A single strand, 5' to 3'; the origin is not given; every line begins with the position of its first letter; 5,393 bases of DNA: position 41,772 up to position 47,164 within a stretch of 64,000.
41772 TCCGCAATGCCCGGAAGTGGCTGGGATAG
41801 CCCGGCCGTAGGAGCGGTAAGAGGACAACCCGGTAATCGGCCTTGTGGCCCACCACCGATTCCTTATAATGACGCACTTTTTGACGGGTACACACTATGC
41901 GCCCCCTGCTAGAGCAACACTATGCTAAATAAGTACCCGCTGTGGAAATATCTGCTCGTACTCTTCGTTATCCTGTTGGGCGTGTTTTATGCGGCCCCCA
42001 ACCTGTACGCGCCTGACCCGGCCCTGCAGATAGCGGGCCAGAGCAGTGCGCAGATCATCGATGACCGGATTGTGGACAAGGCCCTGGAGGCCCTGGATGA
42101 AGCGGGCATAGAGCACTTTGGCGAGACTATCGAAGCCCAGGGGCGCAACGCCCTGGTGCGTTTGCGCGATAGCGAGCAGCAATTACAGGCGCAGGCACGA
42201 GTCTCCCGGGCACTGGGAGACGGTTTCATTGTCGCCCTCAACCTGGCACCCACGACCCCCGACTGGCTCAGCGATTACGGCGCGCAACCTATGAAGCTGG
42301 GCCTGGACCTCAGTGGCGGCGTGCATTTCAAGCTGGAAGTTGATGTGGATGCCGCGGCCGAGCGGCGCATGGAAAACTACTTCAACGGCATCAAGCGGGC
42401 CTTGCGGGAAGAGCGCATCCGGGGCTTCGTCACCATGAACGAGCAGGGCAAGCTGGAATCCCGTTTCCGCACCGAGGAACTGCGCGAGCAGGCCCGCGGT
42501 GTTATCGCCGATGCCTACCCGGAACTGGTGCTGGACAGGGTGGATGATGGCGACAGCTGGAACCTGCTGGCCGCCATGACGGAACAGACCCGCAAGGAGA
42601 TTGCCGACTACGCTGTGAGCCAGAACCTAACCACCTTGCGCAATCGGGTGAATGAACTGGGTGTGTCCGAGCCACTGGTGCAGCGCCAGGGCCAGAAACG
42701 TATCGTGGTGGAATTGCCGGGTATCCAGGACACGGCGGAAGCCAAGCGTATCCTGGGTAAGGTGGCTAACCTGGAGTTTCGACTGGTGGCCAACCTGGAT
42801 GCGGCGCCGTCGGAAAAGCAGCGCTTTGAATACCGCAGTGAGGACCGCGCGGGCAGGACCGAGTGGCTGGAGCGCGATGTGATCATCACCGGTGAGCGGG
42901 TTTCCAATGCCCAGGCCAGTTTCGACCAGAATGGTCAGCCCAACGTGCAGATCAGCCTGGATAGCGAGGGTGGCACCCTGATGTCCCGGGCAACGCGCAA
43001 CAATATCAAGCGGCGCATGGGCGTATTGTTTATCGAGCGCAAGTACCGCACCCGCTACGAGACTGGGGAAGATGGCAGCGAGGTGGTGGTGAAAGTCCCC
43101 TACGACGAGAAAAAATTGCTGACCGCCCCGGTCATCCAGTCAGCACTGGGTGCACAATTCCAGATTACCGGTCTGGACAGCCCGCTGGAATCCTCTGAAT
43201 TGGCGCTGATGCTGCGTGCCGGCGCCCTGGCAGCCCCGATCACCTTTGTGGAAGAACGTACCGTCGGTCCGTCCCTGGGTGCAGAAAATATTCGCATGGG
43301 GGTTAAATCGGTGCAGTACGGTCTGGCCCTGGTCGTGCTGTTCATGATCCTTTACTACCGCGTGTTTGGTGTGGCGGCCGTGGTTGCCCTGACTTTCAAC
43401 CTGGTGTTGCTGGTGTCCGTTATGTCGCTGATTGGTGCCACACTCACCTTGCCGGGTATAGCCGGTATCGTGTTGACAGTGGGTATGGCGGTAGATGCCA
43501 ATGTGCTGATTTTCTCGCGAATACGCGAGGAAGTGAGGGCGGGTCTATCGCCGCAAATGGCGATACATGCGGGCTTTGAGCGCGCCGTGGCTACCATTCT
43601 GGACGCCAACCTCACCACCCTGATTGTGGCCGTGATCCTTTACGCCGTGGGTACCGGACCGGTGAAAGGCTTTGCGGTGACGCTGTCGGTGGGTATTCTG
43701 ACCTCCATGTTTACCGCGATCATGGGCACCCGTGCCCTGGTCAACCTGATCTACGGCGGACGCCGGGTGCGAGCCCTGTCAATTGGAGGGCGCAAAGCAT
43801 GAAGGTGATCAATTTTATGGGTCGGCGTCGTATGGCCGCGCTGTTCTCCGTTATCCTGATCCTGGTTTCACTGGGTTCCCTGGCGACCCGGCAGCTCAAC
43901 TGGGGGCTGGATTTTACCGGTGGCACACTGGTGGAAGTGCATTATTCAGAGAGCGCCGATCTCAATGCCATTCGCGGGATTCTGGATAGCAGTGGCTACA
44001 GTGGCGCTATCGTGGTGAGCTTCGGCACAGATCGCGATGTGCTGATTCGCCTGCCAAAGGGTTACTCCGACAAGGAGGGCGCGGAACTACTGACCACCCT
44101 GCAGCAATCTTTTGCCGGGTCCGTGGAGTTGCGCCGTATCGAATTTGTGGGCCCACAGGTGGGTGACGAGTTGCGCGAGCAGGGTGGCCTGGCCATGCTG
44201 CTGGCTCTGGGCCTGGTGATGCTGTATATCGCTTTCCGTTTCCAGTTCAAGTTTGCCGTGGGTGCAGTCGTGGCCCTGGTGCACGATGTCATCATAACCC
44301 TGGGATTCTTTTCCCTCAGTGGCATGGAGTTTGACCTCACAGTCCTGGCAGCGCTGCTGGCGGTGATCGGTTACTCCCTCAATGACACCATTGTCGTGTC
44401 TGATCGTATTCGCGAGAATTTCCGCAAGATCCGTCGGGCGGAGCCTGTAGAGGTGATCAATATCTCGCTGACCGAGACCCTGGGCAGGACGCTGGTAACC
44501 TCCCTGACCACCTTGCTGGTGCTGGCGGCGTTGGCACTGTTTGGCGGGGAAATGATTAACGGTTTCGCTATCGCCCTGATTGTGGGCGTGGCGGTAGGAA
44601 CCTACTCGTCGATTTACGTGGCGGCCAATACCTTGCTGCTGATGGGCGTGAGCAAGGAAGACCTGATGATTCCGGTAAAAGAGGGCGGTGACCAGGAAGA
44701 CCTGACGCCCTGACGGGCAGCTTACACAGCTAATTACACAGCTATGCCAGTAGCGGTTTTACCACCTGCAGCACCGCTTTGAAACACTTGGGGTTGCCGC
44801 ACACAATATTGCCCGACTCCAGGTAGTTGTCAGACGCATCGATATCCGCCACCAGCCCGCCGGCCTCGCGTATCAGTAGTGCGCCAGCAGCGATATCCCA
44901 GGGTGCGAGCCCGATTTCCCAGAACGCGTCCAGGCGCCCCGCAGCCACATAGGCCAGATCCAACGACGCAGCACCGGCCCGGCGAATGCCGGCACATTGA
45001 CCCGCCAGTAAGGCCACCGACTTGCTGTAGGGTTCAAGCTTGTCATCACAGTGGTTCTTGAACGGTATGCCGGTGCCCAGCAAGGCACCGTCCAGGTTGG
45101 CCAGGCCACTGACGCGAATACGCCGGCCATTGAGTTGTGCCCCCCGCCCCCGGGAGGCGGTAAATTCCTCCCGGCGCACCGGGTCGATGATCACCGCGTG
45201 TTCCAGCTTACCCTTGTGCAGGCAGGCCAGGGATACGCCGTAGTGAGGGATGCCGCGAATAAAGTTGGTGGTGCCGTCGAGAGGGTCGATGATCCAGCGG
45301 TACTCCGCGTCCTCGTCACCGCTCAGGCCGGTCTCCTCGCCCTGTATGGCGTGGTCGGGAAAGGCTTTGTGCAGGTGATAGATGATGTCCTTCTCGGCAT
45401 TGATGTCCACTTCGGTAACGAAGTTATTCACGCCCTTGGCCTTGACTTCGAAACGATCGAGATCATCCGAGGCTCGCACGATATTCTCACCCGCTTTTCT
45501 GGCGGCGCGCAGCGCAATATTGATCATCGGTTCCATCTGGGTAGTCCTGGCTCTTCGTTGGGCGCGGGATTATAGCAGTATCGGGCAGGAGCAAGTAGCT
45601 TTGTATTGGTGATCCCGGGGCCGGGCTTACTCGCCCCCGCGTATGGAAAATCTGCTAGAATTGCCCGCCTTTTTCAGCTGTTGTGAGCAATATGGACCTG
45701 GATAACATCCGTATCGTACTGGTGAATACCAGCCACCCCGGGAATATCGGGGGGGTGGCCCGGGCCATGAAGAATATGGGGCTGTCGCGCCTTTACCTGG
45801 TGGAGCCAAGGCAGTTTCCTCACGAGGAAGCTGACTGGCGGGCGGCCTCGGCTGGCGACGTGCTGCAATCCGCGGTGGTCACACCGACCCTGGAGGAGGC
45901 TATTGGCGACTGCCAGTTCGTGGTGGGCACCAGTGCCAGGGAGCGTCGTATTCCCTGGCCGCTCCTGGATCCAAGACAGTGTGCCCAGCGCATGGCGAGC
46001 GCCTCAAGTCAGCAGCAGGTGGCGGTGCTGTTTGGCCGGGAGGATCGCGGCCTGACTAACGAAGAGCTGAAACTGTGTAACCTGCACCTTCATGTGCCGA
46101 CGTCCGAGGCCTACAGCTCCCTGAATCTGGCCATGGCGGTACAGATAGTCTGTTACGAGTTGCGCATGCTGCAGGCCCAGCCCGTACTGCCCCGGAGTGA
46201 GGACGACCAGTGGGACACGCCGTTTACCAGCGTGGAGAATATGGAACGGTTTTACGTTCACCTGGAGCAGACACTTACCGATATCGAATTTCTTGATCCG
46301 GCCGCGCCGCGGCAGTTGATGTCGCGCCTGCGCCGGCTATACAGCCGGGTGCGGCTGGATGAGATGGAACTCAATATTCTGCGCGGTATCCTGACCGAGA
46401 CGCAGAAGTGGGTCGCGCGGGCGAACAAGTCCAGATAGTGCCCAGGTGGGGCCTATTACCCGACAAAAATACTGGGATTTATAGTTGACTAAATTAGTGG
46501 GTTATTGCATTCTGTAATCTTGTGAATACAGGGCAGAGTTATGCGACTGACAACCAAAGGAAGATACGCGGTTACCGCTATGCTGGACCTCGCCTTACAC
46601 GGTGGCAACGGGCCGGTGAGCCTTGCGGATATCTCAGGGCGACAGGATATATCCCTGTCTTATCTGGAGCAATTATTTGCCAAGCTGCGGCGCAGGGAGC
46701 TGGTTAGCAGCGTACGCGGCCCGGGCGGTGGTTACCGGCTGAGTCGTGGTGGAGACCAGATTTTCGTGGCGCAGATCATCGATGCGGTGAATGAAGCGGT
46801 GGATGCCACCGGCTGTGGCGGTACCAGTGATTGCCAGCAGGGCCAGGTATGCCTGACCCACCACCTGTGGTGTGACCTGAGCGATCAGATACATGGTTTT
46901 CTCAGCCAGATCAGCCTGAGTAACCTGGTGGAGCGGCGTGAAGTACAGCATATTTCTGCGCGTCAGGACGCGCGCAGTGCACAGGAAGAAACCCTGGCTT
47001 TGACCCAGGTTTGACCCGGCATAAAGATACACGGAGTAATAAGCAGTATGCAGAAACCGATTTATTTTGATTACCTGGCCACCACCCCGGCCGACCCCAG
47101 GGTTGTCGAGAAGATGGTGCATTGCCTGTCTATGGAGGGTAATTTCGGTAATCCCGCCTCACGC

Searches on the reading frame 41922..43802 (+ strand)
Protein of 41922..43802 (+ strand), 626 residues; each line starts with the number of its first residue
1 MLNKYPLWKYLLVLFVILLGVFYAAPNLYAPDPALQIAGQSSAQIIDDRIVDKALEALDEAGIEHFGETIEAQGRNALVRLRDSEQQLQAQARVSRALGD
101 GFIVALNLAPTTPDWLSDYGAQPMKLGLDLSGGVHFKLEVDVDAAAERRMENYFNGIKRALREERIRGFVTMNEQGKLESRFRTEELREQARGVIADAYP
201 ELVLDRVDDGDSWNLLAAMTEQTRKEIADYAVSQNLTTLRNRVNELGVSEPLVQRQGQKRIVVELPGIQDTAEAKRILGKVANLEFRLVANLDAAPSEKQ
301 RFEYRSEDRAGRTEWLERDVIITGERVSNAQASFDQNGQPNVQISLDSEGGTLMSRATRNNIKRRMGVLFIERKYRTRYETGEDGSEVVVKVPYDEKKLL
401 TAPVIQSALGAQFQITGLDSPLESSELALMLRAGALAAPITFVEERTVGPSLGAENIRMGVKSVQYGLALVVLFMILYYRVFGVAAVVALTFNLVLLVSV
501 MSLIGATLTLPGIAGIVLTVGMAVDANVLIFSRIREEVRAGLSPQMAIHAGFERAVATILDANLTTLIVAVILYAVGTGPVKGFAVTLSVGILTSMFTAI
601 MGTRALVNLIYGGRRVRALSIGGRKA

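Call 60: search_protein_families(library=pfam, proteins=[window:41922-43802:+], max_evalue=0.000001)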
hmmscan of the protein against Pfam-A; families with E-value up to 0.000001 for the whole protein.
window:41922-43802:+ (626 aa): 5 families
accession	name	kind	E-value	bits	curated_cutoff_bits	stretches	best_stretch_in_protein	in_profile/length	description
PF22599.2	SecDF_P1_head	-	6.2e-33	113.5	27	1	307-438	7-114/114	SecDF, P1 head subdomain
PF13721.11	SecD-TM1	-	2.3e-32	111.9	30.5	1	2-106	1-103/103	SecD export protein N-terminal TM region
PF21760.3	SecD_1st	-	2.7e-28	97.6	27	1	232-290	1-59/60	Protein translocase subunit SecDF, P1 domain, N-terminal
PF02355.23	SecD_SecF_C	-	3e-19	69.6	20.5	1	441-605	14-181/189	Protein export membrane protein SecD/SecF, C-terminal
PF03176.21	MMPL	-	9.5e-07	28.5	20.5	1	481-607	174-299/333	MMPL family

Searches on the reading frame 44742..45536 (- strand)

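Call 61: search_protein_families(library=pfam, proteins=[window:44742-45536:-], max_evalue=0.000001)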
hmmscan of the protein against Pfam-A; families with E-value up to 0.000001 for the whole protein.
window:44742-45536:- (264 aa): 1 family
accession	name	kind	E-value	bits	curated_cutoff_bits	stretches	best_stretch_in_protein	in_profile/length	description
PF00459.30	Inositol_P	-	7.6e-66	222.8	27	1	2-252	3-258/271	Inositol monophosphatase family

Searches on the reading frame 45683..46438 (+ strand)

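Call 61: search_protein_families(library=pfam, proteins=[window:45683-46438:+], max_evalue=0.000001)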
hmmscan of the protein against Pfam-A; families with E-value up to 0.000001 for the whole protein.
window:45683-46438:+ (251 aa): 1 family
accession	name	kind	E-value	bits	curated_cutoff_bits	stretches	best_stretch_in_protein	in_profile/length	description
PF00588.24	SpoU_methylase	-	3.1e-31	108.8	29.7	1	9-158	2-142/142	SpoU rRNA Methylase family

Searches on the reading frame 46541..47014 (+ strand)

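Call 62: search_protein_families(library=pfam, proteins=[window:46541-47014:+], max_evalue=0.001)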
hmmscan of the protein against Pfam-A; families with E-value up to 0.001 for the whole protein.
window:46541-47014:+ (157 aa): 1 family
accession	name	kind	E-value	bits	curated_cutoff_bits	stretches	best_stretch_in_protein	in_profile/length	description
PF02082.26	Rrf2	-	6.6e-37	127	30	1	3-131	1-131/132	Iron-dependent Transcriptional regulator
